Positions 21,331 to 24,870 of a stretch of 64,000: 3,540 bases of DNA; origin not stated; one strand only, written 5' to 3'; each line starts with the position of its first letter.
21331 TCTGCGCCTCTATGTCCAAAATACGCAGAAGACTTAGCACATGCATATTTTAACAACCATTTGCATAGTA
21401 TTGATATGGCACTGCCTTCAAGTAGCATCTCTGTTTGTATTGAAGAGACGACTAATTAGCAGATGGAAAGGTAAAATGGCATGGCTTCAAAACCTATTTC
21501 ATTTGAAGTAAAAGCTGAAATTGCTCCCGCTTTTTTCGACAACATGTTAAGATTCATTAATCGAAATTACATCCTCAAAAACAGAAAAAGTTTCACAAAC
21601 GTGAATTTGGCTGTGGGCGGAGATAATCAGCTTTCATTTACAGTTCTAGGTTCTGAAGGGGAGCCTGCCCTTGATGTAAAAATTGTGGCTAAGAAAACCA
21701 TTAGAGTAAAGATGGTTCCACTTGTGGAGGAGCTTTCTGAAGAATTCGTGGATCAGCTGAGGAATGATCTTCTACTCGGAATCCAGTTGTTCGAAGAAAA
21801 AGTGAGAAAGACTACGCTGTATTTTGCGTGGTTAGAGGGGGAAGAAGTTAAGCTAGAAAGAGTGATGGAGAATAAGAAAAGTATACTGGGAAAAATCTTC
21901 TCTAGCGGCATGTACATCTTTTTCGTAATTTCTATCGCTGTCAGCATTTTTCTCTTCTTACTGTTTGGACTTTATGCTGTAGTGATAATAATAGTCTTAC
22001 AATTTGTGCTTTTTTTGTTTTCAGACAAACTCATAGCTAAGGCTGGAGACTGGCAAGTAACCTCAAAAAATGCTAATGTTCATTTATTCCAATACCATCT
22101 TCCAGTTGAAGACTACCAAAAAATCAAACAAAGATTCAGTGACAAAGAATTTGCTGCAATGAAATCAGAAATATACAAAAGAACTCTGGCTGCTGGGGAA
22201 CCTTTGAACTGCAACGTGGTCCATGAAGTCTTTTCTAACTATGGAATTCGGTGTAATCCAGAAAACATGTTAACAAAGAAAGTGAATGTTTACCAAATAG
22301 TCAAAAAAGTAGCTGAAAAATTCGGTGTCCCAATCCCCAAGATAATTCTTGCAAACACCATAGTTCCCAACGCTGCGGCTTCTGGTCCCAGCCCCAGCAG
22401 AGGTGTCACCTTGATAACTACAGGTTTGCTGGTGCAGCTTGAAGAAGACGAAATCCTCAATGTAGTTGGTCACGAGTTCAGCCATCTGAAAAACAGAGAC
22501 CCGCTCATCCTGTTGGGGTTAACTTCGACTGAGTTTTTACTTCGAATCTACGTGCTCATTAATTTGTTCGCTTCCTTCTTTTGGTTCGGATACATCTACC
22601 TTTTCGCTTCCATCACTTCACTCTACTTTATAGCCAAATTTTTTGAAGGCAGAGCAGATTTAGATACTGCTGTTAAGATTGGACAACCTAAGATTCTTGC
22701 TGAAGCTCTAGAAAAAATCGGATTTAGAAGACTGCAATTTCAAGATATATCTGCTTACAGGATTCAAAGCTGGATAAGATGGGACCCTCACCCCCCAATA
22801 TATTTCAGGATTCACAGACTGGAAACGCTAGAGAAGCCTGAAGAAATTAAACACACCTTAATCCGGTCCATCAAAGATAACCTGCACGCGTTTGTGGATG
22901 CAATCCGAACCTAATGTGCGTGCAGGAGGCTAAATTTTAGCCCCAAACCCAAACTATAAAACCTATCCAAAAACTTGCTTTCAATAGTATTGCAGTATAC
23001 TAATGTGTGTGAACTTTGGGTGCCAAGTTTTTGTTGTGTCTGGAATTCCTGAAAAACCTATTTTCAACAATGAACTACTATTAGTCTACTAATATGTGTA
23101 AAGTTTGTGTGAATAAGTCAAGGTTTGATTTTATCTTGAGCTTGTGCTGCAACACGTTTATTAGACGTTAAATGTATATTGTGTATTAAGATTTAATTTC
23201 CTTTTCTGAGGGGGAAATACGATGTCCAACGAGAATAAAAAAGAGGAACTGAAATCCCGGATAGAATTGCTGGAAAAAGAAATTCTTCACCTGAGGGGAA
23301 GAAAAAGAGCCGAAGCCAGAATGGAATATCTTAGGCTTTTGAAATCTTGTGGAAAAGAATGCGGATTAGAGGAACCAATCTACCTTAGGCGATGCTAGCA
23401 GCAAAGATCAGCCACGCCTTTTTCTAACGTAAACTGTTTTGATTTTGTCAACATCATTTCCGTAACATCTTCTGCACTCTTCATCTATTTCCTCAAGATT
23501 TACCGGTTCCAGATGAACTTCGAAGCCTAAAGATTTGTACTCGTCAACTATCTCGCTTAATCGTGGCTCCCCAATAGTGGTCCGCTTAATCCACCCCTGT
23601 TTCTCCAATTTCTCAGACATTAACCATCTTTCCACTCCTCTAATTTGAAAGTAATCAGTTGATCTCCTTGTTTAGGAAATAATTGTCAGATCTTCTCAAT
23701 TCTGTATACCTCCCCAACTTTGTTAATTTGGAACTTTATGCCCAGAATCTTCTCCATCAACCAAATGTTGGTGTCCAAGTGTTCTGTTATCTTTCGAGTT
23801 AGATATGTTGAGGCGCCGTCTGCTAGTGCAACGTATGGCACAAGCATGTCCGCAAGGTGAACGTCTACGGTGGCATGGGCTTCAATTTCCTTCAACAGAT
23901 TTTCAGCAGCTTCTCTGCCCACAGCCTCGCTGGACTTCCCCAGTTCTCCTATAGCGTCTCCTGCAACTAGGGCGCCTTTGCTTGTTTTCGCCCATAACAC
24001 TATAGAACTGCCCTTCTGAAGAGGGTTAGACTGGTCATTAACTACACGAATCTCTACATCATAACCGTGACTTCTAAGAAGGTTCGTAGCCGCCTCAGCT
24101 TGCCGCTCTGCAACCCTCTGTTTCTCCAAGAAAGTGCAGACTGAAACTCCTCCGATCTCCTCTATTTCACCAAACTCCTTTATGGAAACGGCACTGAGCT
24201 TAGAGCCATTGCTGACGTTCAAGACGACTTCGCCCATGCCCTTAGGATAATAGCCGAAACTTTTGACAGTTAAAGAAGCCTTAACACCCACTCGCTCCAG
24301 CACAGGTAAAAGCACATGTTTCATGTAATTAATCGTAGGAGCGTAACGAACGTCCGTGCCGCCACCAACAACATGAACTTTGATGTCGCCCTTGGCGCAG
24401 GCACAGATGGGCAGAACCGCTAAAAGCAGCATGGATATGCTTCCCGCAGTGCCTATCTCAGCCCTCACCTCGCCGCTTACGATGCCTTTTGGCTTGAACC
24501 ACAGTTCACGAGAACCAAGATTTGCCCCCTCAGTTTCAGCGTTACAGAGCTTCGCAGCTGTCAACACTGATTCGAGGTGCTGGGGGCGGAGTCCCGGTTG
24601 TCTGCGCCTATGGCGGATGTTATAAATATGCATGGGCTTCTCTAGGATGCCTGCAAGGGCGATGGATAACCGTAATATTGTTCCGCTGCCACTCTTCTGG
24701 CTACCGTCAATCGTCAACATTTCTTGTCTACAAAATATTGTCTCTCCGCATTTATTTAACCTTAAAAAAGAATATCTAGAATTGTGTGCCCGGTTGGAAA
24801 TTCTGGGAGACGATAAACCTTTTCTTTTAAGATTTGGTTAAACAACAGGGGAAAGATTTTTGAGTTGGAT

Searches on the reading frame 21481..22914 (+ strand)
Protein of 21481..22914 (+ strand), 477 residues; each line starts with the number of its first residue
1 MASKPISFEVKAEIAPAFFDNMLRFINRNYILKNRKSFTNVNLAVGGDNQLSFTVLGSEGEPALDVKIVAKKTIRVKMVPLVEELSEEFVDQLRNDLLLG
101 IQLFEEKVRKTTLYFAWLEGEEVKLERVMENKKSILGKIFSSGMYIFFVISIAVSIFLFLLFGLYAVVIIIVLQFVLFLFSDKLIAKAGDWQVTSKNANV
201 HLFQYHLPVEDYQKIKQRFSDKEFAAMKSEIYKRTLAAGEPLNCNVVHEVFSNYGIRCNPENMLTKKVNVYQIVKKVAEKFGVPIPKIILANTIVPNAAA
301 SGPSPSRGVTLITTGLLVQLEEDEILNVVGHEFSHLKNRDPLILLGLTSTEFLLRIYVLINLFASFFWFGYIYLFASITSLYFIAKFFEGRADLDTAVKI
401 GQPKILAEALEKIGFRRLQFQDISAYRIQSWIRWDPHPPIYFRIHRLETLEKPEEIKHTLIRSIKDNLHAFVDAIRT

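Call 65: search_protein_families(library=pfam, proteins=[window:21481-22914:+], max_evalue=0.00001)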
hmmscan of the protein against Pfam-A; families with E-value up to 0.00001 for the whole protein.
window:21481-22914:+ (477 aa): 1 family
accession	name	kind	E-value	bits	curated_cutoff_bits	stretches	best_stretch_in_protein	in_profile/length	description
PF01435.24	Peptidase_M48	-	5.4e-13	49.6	20.3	1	269-449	6-184/186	Peptidase family M48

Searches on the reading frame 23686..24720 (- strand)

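Call 65: search_protein_families(library=pfam, proteins=[window:23686-24720:-], max_evalue=0.00001)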
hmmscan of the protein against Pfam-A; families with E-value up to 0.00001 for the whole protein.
window:23686-24720:- (344 aa): 2 families
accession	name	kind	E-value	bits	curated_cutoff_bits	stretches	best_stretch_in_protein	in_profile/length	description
PF01137.26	RTC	-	5.4e-72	242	27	1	9-332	2-221/221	RNA 3'-terminal phosphate cyclase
PF05189.18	RTC_insert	-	7.4e-22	78.1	23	1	182-280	2-102/102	RNA 3'-terminal phosphate cyclase (RTC), insert domain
